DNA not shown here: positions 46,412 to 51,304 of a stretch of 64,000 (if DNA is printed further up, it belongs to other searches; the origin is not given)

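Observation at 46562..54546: Four-gene locus: orphan ParA-type ATPase and partner embedded between two paralogous giant secreted Ig/TPR proteins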

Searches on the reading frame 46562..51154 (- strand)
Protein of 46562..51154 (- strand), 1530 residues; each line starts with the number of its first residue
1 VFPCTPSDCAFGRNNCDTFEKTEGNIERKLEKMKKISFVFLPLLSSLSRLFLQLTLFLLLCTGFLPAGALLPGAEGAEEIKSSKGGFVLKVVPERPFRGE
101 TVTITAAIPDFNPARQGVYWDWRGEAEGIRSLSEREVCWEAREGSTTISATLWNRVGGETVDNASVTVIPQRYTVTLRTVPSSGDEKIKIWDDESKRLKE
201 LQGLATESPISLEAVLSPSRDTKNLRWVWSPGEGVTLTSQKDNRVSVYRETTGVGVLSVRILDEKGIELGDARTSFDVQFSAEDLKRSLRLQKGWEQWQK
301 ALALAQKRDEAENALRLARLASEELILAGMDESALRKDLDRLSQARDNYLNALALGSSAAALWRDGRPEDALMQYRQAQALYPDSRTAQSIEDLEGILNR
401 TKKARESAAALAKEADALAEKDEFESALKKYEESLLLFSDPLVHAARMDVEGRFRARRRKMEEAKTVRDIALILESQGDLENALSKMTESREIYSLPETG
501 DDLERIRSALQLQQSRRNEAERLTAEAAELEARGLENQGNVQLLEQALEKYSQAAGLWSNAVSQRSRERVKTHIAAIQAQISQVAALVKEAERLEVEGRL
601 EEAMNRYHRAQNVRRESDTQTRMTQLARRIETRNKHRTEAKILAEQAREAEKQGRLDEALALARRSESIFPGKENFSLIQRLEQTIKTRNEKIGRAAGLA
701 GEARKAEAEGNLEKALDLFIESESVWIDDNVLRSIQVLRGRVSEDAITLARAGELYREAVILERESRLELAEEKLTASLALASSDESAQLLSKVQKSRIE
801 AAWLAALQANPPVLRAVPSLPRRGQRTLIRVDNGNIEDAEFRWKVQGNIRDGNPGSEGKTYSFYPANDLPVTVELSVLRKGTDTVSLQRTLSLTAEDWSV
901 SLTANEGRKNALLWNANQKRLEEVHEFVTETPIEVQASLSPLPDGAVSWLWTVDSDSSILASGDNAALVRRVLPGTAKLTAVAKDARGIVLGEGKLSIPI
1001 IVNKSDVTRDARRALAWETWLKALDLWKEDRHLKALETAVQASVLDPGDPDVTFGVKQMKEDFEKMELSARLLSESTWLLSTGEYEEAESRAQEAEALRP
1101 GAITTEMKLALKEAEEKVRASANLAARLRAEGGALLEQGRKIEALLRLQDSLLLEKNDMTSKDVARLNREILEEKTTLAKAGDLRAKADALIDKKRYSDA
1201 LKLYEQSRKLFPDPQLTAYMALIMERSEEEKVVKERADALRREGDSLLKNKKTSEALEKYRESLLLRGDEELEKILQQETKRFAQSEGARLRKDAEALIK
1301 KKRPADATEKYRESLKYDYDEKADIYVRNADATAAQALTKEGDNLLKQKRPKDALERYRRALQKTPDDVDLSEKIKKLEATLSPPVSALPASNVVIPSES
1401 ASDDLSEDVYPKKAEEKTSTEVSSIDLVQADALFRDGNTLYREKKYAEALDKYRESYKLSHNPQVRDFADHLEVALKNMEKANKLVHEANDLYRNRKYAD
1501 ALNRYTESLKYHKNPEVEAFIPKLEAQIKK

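Call 4: search_protein_families(library=pfam, proteins=[window:46562-51154:-], max_evalue=0.1)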
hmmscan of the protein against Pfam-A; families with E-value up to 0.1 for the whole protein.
window:46562-51154:- (1530 aa): 8 families
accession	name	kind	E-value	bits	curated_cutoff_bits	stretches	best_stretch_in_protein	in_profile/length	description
PF07719.23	TPR_2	-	2.9e-21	74.2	27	4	1335-1368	1-34/34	Tetratricopeptide repeat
PF00515.34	TPR_1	-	8.3e-07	29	27.8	1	1430-1462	1-33/34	Tetratricopeptide repeat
PF13432.12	TPR_16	-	0.00094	20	32.7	2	1186-1263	2-57/65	Tetratricopeptide repeat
PF13428.12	TPR_14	-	0.0069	17.4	23.5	1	359-388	8-37/44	Tetratricopeptide repeat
PF13424.12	TPR_12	-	0.017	15.7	30.1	0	344-383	35-76/77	Tetratricopeptide repeat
PF04212.24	MIT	-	0.031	14.8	30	0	1480-1511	2-33/66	MIT (microtubule interacting and transport) domain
PF11846.14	Wzy_C_2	-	0.044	14.2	28.5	1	359-389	153-183/191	Virulence factor membrane-bound polymerase, C-terminal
PF13414.12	TPR_11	-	0.052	13.7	26.8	1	1342-1371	1-30/42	TPR repeat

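Call 5: search_protein_families(library=ncbifam, proteins=[window:46562-51154:-], max_evalue=0.1)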
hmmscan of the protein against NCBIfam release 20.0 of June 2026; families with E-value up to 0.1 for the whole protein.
window:46562-51154:- (1530 aa): 5 families
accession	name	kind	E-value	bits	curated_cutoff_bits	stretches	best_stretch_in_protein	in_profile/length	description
NF042912.1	Amuc_1098_fam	equivalog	7.8e-09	34.1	750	4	1324-1380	30-86/805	Amuc_1098 family type IV pilus outer membrane protein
TIGR02795.1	tol_pal_ybgF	equivalog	0.0022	18.6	90.1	0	374-433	42-101/119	tol-pal system protein YbgF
NF002725.1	PRK02603.1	equivalog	0.03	14.3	143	1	1430-1504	35-111/173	photosystem I assembly protein Ycf3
NF047507.1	TPR_BatC_Lepto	exception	0.048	13.1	175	1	368-519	55-203/214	TPR repeat-containing protein BatC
NF001786.0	PRK00517.2-4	equivalog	0.099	11.7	327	0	1251-1317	25-92/277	50S ribosomal protein L11 methyltransferase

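Call 71: search_protein_families(library=padloc, proteins=[window:46562-51058:-], max_evalue=0.01)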
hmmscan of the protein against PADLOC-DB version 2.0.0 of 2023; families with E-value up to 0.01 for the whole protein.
window:46562-51058:- (1498 aa): 0 families
